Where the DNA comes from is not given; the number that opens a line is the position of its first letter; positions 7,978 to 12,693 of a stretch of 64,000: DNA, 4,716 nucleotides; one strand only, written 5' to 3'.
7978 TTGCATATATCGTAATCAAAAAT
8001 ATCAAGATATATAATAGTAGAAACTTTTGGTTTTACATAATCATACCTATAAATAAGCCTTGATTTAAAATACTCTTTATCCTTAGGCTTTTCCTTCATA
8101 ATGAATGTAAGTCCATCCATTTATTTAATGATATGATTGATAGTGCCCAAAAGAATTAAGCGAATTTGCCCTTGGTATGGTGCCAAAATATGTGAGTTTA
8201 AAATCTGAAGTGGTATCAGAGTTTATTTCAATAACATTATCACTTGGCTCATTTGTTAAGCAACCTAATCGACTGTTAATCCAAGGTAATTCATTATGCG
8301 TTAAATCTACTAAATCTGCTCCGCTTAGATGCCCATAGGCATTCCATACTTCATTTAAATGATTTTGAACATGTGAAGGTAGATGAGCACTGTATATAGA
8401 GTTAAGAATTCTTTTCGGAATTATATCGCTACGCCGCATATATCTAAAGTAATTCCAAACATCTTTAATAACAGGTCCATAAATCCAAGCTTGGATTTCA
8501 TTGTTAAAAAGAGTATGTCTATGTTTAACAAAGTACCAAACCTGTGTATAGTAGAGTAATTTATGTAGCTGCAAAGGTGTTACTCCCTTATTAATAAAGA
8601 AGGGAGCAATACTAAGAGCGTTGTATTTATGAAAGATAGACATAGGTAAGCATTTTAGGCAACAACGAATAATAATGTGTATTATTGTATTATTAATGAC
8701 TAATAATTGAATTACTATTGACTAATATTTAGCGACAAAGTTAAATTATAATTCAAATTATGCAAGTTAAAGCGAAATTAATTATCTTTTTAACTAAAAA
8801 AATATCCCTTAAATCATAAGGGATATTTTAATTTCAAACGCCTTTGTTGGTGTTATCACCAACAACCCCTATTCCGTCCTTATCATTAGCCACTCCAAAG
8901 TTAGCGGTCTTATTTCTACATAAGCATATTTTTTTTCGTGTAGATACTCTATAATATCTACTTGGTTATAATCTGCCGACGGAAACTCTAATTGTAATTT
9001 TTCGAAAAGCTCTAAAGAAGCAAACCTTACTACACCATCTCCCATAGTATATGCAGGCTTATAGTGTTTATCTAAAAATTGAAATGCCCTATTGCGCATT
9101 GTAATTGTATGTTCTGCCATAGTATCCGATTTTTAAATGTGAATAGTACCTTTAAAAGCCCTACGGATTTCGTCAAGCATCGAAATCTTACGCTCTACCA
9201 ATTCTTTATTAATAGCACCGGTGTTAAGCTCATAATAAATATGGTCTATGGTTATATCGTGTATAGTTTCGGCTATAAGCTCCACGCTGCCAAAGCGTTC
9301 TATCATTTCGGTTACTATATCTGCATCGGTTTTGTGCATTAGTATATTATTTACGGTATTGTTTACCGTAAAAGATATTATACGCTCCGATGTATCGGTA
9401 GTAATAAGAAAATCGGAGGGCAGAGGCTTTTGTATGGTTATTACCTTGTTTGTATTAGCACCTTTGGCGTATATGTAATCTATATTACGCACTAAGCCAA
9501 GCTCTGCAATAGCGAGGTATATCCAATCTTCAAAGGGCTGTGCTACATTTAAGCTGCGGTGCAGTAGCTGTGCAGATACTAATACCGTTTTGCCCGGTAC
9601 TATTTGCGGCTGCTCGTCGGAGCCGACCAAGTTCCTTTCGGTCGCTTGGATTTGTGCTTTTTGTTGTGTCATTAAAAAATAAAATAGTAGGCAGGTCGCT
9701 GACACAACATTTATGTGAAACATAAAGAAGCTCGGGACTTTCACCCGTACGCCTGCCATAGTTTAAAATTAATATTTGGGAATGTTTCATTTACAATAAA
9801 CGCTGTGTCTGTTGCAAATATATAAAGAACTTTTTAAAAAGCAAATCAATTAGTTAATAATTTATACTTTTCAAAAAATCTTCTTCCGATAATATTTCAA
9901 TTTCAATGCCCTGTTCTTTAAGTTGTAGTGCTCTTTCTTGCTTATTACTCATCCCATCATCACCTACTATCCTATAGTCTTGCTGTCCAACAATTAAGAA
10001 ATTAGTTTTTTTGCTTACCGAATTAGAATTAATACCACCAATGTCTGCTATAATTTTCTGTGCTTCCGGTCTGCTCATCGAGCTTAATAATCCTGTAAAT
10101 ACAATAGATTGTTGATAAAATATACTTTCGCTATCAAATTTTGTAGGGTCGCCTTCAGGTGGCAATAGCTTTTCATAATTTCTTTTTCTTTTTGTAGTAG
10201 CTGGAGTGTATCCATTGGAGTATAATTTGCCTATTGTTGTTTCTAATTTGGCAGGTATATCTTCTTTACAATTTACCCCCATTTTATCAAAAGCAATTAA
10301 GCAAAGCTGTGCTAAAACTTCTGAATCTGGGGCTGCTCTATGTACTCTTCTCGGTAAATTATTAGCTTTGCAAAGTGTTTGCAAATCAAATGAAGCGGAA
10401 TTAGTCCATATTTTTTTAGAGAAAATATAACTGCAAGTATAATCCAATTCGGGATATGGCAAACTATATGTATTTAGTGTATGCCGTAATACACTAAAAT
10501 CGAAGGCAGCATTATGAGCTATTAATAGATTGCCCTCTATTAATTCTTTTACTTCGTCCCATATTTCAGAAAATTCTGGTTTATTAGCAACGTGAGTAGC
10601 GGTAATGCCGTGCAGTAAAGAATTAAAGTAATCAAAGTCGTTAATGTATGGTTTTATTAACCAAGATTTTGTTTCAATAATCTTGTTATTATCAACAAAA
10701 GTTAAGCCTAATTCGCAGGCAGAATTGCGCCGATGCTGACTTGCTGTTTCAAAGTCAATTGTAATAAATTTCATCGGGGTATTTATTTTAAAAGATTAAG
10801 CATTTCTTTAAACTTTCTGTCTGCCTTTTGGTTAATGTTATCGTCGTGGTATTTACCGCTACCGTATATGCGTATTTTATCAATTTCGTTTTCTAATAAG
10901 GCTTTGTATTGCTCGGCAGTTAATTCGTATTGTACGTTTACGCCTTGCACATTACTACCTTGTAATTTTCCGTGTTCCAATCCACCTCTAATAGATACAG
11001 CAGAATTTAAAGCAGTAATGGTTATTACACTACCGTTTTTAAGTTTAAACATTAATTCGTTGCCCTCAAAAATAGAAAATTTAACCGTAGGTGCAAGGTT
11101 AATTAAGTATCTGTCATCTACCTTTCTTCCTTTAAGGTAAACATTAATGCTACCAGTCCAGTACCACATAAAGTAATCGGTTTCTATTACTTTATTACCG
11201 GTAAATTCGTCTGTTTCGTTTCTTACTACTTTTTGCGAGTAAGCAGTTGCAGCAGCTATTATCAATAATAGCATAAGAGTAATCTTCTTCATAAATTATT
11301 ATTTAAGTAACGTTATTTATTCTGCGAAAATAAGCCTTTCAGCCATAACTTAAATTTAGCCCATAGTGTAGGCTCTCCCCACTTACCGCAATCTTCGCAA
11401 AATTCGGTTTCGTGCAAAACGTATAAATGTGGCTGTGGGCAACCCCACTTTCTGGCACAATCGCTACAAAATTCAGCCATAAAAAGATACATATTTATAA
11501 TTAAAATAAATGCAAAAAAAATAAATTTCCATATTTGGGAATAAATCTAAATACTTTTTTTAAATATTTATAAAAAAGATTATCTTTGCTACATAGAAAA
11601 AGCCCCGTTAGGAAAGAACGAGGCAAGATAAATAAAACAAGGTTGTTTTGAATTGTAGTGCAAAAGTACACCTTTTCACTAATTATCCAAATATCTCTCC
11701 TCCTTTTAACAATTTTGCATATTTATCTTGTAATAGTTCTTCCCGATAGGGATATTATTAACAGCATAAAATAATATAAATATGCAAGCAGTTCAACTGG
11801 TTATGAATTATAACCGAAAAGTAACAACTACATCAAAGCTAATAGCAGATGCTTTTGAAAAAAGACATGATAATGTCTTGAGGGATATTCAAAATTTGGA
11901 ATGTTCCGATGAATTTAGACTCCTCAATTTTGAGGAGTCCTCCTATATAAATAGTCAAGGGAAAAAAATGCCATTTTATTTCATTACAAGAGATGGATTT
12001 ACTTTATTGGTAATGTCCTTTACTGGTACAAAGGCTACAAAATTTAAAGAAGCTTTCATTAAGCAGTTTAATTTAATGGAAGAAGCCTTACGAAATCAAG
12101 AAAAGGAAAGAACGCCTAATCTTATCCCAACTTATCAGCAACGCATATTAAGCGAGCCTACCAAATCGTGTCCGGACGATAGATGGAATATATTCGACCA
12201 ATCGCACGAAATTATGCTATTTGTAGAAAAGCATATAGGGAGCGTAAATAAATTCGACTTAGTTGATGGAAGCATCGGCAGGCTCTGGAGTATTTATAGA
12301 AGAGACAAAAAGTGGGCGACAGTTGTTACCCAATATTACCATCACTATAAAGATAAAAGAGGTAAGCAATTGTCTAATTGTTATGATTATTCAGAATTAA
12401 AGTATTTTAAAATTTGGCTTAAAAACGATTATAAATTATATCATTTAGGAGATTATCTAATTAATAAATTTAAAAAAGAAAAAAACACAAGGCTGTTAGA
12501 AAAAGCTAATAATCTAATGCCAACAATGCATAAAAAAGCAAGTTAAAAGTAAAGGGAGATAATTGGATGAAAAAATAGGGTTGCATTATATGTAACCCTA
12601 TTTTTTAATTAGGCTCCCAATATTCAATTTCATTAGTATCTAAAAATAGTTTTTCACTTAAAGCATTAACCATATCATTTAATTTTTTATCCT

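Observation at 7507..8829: Self-contained Panacea (DUF4065) two-gene cassette whose partner is an unrecognisable 182-aa protein: candidate new toxin family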

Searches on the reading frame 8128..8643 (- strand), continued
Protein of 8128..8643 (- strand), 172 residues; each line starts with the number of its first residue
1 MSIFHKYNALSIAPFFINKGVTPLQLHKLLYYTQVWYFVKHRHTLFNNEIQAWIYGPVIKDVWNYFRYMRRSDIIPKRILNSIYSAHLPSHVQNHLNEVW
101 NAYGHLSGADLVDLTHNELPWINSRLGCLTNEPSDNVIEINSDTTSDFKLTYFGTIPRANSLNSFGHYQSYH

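Call 74: search_dna_similar(query=window:8128-8643:-, collection=phages, mode=protein, max_evalue=0.00001, max_rows=15)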
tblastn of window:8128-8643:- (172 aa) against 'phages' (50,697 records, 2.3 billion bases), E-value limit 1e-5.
Records with a match: 92; places in all: 96; records where one place covers at least 80% of the query: 14.
Best place of each record, by identity: <60% 92.
By first word of the organism name: Pseudomonas 20; Bacteriophage 19; Paenibacillus 15; Streptococcus 9; Riemerella 4; Listeria 4; Cylindrospermopsis 2; Aggregatibacter 2; Mycobacterium 2; Moraxella 2; and 11 more.
By host as written in the record: Pseudomonas aeruginosa 18; Helicobacter cinaedi 12; Paenibacillus larvae 11; - 5; Listeria monocytogenes 4; Riemerella anatipestifer 3; Paenibacillus larvae 2006 2; Paenibacillus larvae ATCC 9545 2; and 32 more.
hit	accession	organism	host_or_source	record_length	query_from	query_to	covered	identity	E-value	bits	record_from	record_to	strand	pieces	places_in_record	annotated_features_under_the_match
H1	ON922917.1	Riemerella phage vB_RanS_PT33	Riemerella anatipestifer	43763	7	160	90%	48.1%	7e-42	154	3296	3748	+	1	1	hypothetical protein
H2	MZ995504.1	Riemerella phage vB_RanS_PT03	Riemerella anatipestifer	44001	7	160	90%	48.1%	7e-42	154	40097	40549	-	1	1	hypothetical protein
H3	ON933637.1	Riemerella phage vB_RanS_PT15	Riemerella anatipestifer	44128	7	160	90%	48.1%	7e-42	154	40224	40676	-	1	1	hypothetical protein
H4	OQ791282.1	Shigella phage Henu10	Shigella dysenteriae CMCC(B)51105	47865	7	160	90%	48.1%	7e-42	154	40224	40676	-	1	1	none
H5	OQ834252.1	Riemerella phage vB_RanS_CRP12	Riemerella anatipestifer RAf71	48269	7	160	90%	48.1%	7e-42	154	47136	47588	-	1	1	hypothetical protein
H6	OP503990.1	Paenibacillus phage Dash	Paenibacillus larvae 2006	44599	11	156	85%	32.0%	1e-12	70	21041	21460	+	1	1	hypothetical protein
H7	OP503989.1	Paenibacillus phage Callan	Paenibacillus larvae 2006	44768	11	156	85%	32.0%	1e-12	70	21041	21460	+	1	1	hypothetical protein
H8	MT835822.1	Bacteriophage sp.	human fecal samples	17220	8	148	82%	32.2%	1e-15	79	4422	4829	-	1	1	record has no annotation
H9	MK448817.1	Streptococcus phage Javan59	Streptococcus anginosus 1505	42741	6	138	77%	33.3%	3e-14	75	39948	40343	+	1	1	hypothetical protein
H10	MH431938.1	Paenibacillus phage C7Cdelta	Paenibacillus larvae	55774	11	138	74%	33.3%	9e-13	71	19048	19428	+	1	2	hypothetical protein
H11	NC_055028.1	Paenibacillus phage C7Cdelta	Paenibacillus larvae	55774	11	138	74%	33.3%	9e-13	71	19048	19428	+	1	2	DUF4065 domain-containing protein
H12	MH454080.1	Paenibacillus phage Ley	Paenibacillus larvae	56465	11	138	74%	33.3%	9e-13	71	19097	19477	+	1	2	hypothetical protein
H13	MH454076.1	Paenibacillus phage Ash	Paenibacillus larvae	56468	11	138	74%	33.3%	9e-13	71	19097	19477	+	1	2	hypothetical protein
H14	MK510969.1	Pseudomonas phage vB_Pae_CF60a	Pseudomonas aeruginosa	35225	8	137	76%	32.4%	2e-12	70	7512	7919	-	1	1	hypothetical protein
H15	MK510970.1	Pseudomonas phage vB_Pae_CF67a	Pseudomonas aeruginosa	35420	8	137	76%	32.4%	2e-12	70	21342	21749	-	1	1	hypothetical protein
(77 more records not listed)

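Call 75: get_annotated_region(hit=H1, flank=2500)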
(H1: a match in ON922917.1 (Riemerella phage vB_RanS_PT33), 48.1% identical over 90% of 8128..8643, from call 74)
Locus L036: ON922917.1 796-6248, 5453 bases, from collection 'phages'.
description: Riemerella phage vB_RanS_PT33, complete genome.
organism: Riemerella phage vB_RanS_PT33 (NCBI taxid 2972469)
taxonomy: Viruses; Duplodnaviria; Heunggongvirae; Uroviricota; Caudoviricetes
host: Riemerella anatipestifer; source: -; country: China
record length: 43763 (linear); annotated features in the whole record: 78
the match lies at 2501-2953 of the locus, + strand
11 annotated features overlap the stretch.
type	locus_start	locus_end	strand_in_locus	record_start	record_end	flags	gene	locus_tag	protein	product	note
misc_feature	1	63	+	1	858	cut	-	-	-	-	similar to hypothetical protein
CDS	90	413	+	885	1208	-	-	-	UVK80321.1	hypothetical protein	-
CDS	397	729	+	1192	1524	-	-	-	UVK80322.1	hypothetical protein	-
CDS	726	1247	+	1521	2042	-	-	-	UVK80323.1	hypothetical protein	-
CDS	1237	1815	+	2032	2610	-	-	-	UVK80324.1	hypothetical protein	-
CDS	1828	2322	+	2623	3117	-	-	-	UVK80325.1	L-alanoyl-D-glutamate peptidase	-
CDS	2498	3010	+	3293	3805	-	-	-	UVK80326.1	hypothetical protein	-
CDS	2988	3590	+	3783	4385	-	-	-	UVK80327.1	hypothetical protein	-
CDS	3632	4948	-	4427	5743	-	-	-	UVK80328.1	integrase/recombinase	-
CDS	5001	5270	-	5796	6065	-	-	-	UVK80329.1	hypothetical protein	-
CDS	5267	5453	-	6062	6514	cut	-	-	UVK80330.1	hypothetical protein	-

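Call 77: search_protein_families(library=pfam, proteins=[L036:2988-3587:+, L036:2498-3007:+], max_evalue=0.1)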
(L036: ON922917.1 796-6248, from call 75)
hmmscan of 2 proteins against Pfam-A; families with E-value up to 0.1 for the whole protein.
L036:2988-3587:+ (200 aa): 0 families

L036:2498-3007:+ (170 aa): 1 family
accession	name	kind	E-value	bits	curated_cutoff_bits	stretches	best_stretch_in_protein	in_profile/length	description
PF13274.11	SocA_Panacea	-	3e-17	64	25.7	1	21-113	1-112/113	Antitoxin SocA-like, Panacea domain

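Call 78: search_protein_families(library=phrogs, proteins=[L036:2988-3587:+, L029:3498-4052:+, L015:3493-4032:+], max_evalue=0.1)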
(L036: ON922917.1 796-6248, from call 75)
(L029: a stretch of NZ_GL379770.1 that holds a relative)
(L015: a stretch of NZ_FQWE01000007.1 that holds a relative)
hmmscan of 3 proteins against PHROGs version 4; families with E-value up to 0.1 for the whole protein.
L036:2988-3587:+ (200 aa): 1 family
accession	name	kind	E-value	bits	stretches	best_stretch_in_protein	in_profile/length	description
phrog_22763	-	unknown function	0.085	14.1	0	170-193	38-61/65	-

L029:3498-4052:+ (185 aa): 1 family
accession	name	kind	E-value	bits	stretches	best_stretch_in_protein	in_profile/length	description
phrog_20886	-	unknown function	0.023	15.4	1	94-124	21-52/72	-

L015:3493-4032:+ (180 aa): 0 families

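Call 82: find_related_loci(query=A4, collection=viral_contigs, flank=3000)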
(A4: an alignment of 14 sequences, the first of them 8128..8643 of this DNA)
Query A4 (172 aa) in viral_contigs; peptide patterns used: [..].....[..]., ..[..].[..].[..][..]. (x = any residue, [..] = any of these).
42 stretches matched a pattern; 23 encode a relative of the query (tblastn E <= 1e-3); 23 distinct loci.
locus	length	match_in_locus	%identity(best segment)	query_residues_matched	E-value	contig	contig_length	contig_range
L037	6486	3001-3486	55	7-171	1e-60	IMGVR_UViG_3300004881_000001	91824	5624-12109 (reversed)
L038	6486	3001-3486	51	9-170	3e-51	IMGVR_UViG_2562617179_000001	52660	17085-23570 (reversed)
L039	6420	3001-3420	36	8-156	5e-21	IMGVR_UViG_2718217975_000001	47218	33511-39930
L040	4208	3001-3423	31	1-138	2e-18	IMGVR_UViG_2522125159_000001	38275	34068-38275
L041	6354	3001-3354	36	21-139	2e-18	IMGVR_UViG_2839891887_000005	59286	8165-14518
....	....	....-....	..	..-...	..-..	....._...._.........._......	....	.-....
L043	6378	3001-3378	35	12-139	2e-17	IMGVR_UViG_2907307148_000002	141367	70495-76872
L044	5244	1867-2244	35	12-139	2e-17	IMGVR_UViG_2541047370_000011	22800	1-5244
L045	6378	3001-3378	35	12-139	2e-17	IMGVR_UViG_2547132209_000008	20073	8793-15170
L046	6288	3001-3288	40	21-121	1e-15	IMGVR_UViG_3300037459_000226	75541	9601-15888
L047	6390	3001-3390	29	7-134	1e-15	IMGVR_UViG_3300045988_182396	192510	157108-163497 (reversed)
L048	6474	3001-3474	31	6-153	3e-15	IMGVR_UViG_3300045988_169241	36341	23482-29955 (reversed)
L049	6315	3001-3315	32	17-125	3e-15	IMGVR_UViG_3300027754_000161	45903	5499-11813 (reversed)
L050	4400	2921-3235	32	17-125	4e-15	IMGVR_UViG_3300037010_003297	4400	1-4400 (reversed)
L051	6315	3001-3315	32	17-125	4e-15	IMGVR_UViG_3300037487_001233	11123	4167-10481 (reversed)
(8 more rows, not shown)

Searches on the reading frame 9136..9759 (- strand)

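Call 56: search_protein_families(library=pfam, proteins=[window:9136-9759:-], max_evalue=0.001)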
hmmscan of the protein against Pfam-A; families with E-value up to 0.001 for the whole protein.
window:9136-9759:- (208 aa): 1 family
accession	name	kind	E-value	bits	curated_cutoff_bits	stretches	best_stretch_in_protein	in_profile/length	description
PF08346.17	AntA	-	1.5e-07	32.3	27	1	61-124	1-59/68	AntA/AntB antirepressor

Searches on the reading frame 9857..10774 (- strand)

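Call 56: search_protein_families(library=pfam, proteins=[window:9857-10774:-], max_evalue=0.001)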
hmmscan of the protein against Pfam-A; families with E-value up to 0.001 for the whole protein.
window:9857-10774:- (306 aa): 3 families
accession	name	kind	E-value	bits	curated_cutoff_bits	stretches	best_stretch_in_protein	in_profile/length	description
PF00929.31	RNase_T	-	7.1e-21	75.9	24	1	5-157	2-163/164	Exonuclease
PF00533.33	BRCT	-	1.1e-09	38.8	21.3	1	216-284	3-63/78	BRCA1 C Terminus (BRCT) domain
PF16473.11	Rv2179c-like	-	7.6e-05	22.9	27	0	65-108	77-126/177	3'-5' exoribonuclease Rv2179c-like domain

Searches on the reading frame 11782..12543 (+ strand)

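Call 56: search_protein_families(library=pfam, proteins=[window:11782-12543:+], max_evalue=0.001)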
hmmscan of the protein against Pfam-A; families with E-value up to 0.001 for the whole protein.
window:11782-12543:+ (254 aa): 1 family
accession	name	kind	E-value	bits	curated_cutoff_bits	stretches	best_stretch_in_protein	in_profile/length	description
PF09669.15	Phage_pRha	-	3.8e-31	107.9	29.9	1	16-101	1-91/91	Phage regulatory protein Rha (Phage_pRha)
